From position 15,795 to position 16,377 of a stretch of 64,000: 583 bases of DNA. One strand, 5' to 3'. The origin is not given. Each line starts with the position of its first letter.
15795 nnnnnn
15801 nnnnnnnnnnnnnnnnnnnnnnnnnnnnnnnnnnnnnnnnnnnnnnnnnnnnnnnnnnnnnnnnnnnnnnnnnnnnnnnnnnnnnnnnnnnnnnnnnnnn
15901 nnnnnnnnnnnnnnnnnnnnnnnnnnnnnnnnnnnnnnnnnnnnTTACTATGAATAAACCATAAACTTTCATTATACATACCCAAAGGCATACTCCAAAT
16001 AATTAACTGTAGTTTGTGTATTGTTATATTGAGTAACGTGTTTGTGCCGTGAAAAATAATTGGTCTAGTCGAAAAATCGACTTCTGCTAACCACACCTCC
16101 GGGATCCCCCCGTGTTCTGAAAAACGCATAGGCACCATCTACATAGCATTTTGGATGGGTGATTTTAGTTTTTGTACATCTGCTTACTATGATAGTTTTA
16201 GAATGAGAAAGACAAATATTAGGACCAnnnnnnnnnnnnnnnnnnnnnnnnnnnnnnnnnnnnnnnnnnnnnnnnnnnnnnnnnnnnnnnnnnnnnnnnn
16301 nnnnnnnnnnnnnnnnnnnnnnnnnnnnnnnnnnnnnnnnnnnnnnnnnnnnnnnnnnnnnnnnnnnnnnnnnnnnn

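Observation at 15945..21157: Accessory stretch after tRNA-Ser: MBOAT + SGNH O-acyltransferase pair, 1 kb ORF-free AT-rich tract, orphan secreted protein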

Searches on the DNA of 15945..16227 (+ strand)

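Call 81: search_dna_similar(query=window:15945-16227:+, collection=plasmids, mode=distant, max_evalue=0.01, max_rows=8)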
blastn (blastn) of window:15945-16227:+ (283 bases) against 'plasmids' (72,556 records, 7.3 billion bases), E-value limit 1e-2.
No match.
